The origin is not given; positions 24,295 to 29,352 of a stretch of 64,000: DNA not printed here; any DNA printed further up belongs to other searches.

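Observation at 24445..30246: Adjacent cohesin-like lipoprotein and dockerin-like giant T9SS protein: candidate two-gene surface-tethering module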

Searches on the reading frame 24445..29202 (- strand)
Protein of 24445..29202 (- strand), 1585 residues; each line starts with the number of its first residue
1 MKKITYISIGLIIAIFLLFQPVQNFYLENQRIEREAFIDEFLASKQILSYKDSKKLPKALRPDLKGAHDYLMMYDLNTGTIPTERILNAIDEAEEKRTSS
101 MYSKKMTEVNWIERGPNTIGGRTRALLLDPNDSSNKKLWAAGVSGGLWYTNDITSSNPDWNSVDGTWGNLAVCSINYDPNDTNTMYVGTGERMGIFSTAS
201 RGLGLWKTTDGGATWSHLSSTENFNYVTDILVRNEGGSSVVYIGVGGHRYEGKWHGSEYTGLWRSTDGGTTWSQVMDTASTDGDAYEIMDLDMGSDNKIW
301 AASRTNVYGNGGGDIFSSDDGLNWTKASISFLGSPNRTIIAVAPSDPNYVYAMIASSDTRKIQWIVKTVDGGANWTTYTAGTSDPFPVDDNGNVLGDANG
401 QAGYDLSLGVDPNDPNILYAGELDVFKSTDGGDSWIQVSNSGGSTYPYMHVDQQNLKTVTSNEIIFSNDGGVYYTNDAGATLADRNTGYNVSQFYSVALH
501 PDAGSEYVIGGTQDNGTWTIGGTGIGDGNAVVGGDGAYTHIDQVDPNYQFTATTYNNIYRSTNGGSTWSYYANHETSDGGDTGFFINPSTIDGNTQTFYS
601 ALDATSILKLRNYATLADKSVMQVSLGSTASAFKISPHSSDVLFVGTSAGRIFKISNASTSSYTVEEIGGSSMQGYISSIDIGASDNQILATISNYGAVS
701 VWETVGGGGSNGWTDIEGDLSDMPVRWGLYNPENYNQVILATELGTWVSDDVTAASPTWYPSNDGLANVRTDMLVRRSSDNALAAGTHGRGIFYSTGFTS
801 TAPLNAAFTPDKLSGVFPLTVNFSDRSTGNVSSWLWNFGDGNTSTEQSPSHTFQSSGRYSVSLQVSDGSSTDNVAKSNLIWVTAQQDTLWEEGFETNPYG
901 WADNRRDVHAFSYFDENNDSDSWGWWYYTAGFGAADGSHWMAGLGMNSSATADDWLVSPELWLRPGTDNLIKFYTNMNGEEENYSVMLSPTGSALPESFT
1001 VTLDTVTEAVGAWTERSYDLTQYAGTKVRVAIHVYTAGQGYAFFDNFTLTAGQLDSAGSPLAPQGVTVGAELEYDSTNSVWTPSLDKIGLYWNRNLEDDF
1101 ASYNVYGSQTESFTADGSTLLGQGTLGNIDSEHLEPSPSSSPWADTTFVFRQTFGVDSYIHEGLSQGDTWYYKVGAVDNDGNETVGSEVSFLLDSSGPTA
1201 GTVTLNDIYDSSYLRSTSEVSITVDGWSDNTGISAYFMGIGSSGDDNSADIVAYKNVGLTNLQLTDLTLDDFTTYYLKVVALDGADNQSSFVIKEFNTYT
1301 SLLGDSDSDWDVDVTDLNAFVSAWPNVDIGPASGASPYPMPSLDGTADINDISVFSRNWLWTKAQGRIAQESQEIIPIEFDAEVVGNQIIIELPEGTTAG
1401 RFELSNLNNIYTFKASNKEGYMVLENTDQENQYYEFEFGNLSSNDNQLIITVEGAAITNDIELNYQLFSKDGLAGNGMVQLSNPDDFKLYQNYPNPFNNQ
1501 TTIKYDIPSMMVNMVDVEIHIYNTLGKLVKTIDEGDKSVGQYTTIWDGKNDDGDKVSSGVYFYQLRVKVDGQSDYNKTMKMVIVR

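Call 3: search_protein_families(library=pfam, proteins=[window:24445-29202:-], max_evalue=1)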
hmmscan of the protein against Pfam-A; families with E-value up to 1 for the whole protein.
window:24445-29202:- (1585 aa): 7 families
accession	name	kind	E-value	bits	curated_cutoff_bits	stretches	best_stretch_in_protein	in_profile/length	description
PF18911.6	PKD_4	-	3.5e-17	62.7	27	1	817-875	20-78/85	PKD domain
PF13860.13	FlgD_ig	-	1.3e-10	41.5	27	1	1516-1568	24-74/79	FlgD Ig-like domain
PF00801.26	PKD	-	5.7e-10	39.5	23.5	1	817-873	13-73/80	PKD domain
PF13585.12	CHU_C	-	2.4e-06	28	27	1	1505-1573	18-78/86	CHU_C Type IX secretion signal domain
PF18962.6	Por_Secre_tail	-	7.9e-05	23.3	27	1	1493-1566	2-63/75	Secretion system C-terminal sorting domain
PF01403.25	Sema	-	0.014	15.8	23.7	1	639-671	136-169/182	Sema domain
PF23756.1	Beta-prop_HPS5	-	0.18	11.4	34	1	638-704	27-88/328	HPS5 beta propeller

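Call 4: search_protein_families(library=ncbifam, proteins=[window:24445-29202:-], max_evalue=1)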
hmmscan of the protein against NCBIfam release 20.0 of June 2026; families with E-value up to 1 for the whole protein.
window:24445-29202:- (1585 aa): 9 families
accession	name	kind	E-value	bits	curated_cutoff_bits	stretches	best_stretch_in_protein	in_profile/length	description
NF045728.1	glycosyl_F510_1955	equivalog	2.8e-15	56.3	175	3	425-512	74-156/246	F510_1955 family glycosylhydrolase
NF038128.1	choice_anch_J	domain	6.9e-15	55.6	30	1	890-1047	2-160/162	choice-of-anchor J domain-containing protein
NF005176.1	PRK06655.1-1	equivalog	4.7e-09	36.4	230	1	1513-1580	95-162/197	flagellar hook assembly protein FlgD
NF009276.0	PRK12633.1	equivalog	1.1e-07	31.8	383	1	1501-1565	118-179/234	flagellar basal body rod modification protein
TIGR04183.1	Por_Secre_tail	domain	3.5e-05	23.7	23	1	1493-1570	2-62/72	T9SS type A sorting domain-containing protein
NF009452.0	PRK12812.1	equivalog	0.0002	20.7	258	1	1516-1564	153-203/289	flagellar basal body rod modification protein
TIGR04131.1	Bac_Flav_CTERM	domain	0.0077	16.4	35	1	1492-1570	5-74/85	T9SS type B sorting domain-containing protein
NF004496.1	PRK05842.1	equivalog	0.057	12.7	250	1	1517-1575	168-228/271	flagellar hook assembly protein FlgD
NF041540.1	dockerin_GC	domain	0.18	12.2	29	1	1305-1359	11-63/67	GC-type dockerin domain-anchored protein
